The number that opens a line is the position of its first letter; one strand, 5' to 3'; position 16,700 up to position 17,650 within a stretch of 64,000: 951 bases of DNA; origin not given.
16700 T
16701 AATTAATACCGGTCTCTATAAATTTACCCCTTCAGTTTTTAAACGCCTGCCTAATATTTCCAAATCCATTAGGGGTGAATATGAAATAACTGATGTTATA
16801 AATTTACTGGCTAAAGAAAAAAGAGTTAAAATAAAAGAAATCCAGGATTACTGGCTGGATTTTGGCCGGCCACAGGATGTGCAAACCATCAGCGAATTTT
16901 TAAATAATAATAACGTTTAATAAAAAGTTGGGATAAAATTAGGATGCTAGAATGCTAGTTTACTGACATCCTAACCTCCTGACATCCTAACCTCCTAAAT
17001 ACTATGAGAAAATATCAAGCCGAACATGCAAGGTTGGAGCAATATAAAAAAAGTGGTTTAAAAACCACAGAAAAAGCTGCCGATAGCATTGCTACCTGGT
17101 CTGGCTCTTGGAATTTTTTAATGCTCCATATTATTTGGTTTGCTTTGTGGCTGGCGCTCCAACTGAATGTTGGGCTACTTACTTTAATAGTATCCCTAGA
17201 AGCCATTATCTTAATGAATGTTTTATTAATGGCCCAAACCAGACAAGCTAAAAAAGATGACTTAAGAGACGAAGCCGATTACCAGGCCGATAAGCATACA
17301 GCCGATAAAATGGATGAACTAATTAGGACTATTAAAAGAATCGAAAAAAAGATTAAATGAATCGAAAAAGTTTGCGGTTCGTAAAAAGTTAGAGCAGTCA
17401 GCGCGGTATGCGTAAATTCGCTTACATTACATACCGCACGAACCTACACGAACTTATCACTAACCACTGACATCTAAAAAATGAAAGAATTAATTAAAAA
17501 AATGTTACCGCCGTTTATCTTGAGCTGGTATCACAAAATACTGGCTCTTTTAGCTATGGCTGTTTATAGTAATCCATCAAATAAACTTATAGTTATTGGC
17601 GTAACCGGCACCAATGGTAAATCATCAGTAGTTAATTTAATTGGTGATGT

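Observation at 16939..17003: Reused promoter plus pyrimidine-rich leader module upstream of three unrelated genes (DUF1003, rpoC, yebC)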

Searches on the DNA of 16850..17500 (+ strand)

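Call 81: search_rna_families(source=window, start=16850, end=17500, threshold=evalue, max_evalue=1)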
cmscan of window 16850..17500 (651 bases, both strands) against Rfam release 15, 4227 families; matches with E-value up to 1: 1.
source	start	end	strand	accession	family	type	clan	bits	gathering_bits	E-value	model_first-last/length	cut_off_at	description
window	17377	17464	-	RF00969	mir-556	Gene; miRNA;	-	21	84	0.33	1-88/88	no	mir-556 microRNA precursor family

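Call 82: build_rna_model(alignment_id=A6)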
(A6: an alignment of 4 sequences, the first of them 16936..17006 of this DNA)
Model R1 built from alignment A6 (4 sequences, 98 columns); structure: RNAalifold consensus.
model positions 75; base pairs 14; branch points 0; effective number of sequences 2.01; information 0.753 bits per position. Calibrated on 0.2 Mb of random sequence (short: E-values are rough).
structure used (alignment columns):
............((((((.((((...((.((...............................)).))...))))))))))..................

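Call 83: search_with_rna_model(model_id=R1, sources=[window, L130, L133, L127, L128, L129, L136, L137, L138, L139, L141, L143, L021, L027, L034], max_evalue=10)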
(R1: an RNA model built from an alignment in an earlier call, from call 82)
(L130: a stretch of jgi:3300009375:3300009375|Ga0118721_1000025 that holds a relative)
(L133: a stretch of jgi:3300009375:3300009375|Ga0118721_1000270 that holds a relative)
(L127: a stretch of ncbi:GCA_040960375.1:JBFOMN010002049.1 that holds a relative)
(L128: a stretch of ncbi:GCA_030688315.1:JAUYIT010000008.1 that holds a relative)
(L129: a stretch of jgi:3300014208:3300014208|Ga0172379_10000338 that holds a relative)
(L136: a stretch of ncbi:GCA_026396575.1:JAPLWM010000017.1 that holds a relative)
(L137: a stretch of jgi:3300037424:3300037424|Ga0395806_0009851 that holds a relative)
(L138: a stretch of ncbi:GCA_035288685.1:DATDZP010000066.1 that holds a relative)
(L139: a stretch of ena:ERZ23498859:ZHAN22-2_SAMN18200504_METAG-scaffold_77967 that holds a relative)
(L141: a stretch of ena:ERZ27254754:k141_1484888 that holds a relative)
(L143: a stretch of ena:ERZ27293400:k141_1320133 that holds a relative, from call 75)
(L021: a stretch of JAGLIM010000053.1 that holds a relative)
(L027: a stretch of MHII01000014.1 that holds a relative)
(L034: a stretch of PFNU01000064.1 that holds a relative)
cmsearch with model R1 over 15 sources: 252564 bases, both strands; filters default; matches with E-value up to 10: 14.
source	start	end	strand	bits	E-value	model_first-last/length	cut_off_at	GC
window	23140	23210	+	87.7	2.7e-18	1-75/75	no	0.32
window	16936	17006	+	87.3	3.3e-18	1-75/75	no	0.38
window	61310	61398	+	83.5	2.9e-17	1-75/75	no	0.3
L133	8715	8803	+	83.5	2.9e-17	1-75/75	no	0.3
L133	13443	13510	+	75.7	2.5e-15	1-75/75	no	0.37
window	16932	17001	-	27.2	0.0029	1-75/75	no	0.37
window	23128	23197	-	26.3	0.0049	1-75/75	no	0.31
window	61306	61370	-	25.3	0.009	1-75/75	no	0.25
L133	8711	8775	-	25.3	0.009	1-75/75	no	0.25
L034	672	736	-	19.6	0.23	1-75/75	no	0.31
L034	7880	7953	-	15.7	2.2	1-75/75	no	0.39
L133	13441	13506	-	15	3.2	1-75/75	no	0.38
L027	5318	5386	+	14.9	3.5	1-75/75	no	0.38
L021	588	637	+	13.9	6.2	1-75/75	no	0.26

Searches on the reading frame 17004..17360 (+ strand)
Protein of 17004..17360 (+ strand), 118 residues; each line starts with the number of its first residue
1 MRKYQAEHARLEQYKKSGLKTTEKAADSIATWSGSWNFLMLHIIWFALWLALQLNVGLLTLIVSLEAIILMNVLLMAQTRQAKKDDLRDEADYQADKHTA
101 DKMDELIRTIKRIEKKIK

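Call 11: find_encoding_contigs(protein=window:17004-17360:+, flank=10000, max_places=6)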
Protein window:17004-17360:+ (118 aa): 19 contigs read that carry it; 6 places shown.
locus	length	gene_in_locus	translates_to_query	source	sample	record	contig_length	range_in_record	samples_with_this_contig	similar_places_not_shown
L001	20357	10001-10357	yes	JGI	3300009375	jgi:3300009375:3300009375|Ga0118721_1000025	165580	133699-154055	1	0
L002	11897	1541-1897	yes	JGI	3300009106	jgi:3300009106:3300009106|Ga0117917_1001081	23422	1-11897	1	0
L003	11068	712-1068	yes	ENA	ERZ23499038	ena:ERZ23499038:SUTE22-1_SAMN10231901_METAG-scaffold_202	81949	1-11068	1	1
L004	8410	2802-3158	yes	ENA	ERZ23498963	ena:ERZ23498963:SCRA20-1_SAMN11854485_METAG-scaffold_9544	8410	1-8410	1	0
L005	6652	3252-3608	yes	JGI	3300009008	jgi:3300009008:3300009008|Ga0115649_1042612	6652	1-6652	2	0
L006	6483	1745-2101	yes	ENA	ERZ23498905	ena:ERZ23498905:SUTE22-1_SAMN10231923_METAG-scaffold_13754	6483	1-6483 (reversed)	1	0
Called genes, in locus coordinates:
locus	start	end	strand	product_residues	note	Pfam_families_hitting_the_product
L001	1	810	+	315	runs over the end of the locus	PF21694:DNA_pol3_delta_C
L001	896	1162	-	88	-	PF01649:Ribosomal_S20p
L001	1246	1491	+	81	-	-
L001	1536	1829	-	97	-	-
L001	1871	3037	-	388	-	PF01467:CTP_transf_like, PF01509:TruB_N, PF16198:TruB_C_2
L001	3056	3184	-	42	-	-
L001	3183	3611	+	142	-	-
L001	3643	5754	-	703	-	PF00270:DEAD (faint), PF04851:ResIII, PF17757:UvrB_inter, PF27431:UvrB_3rd, PF00271:Helicase_C, PF12344:UvrB, PF02151:UVR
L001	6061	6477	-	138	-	-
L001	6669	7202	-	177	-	-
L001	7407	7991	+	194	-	PF01330:RuvA_N, PF00633:HHH (faint), PF14520:HHH_5, PF07499:RuvA_C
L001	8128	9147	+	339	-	PF02388:FemAB, PF13480:Acetyltransf_6, PF02388:FemAB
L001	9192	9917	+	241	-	PF00483:NTP_transferase, PF12804:NTP_transf_3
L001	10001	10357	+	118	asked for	PF06210:DUF1003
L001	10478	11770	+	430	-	PF08245:Mur_ligase_M, PF02875:Mur_ligase_C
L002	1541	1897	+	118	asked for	PF06210:DUF1003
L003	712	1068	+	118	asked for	PF06210:DUF1003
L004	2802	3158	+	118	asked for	PF06210:DUF1003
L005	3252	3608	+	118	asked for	PF06210:DUF1003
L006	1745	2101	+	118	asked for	PF06210:DUF1003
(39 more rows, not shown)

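Call 44: search_protein_families(library=pfam, proteins=[window:17004-17360:+])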
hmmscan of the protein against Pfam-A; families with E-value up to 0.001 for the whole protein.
window:17004-17360:+ (118 aa): 1 family
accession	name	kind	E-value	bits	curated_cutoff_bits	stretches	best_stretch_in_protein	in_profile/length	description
PF06210.16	DUF1003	-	3.7e-15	56.4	27.4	1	34-117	2-96/103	Protein of unknown function (DUF1003)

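Call 74: find_homologous_proteins(query=window:17004-17360:+, max_evalue=1e-10)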
Query window:17004-17360:+ (118 aa): 42 proteins with E <= 1e-10 among 52 candidates.
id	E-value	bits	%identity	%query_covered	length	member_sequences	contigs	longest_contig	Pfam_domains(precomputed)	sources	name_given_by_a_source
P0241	6.5e-69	247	100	100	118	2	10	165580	PF06210.17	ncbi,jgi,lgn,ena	-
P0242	4.9e-44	167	68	94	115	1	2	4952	PF06210.17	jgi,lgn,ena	-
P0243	2.3e-43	164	67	100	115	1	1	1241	PF06210.17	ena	-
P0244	2.5e-40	155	64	94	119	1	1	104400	PF06210.17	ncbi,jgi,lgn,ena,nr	ncbi:DUF1003 domain-containing protein [Patescibacteria group bacterium]|nr:DUF1003 domain-containin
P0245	3.4e-40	154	63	100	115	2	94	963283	PF06210.17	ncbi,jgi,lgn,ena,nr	ncbi:DUF1003 domain-containing protein [bacterium]|jgi:CRP/FNR family transcriptional regulator, cyc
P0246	8.4e-40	153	61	99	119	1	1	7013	PF06210.17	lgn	-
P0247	9.2e-39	150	61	97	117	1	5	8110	PF06210.17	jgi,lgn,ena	-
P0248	1.3e-38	149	62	100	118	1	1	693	PF06210.17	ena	-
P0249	3.8e-38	148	61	100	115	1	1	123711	PF06210.17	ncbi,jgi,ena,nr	ncbi:DUF1003 domain-containing protein [Patescibacteria group bacterium]|nr:DUF1003 domain-containin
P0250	4.5e-38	147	59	100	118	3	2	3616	PF06210.17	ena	-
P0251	5.8e-38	147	63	97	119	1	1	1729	PF06210.17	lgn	-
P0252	1.2e-37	146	61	94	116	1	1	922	PF06210.17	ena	-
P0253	1.4e-37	146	61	94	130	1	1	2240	PF06210.17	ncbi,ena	-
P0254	3.9e-37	144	60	100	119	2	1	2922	PF06210.17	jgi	-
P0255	1.0e-35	140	62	93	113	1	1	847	PF06210.17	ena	-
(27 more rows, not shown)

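Call 75: find_encoding_contigs(protein=P0242, flank=5000, max_places=3)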
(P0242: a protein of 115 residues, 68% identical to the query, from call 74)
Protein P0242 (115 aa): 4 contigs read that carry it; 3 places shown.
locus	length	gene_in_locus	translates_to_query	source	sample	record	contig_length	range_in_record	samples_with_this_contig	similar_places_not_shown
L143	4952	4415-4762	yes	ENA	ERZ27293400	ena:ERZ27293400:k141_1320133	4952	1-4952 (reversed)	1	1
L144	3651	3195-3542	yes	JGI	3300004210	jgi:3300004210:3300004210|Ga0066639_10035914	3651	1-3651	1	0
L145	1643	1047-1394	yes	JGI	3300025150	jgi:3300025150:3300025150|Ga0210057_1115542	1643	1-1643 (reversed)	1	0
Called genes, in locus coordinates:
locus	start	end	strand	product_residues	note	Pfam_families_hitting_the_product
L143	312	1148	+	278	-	-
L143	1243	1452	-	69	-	-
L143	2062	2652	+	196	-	PF01330:RuvA_N, PF00633:HHH (faint), PF14520:HHH_5, PF07499:RuvA_C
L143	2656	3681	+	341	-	PF02388:FemAB, PF13480:Acetyltransf_6, PF02388:FemAB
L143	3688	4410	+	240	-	PF00483:NTP_transferase, PF12804:NTP_transf_3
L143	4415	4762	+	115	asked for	PF06210:DUF1003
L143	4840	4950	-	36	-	?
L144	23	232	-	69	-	-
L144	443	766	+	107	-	-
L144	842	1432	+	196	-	PF01330:RuvA_N, PF00633:HHH (faint), PF14520:HHH_5, PF07499:RuvA_C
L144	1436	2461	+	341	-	PF02388:FemAB, PF13480:Acetyltransf_6, PF02388:FemAB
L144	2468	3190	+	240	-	PF00483:NTP_transferase, PF12804:NTP_transf_3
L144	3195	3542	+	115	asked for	PF06210:DUF1003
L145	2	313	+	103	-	?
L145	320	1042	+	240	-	PF00483:NTP_transferase, PF12804:NTP_transf_3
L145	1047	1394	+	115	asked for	PF06210:DUF1003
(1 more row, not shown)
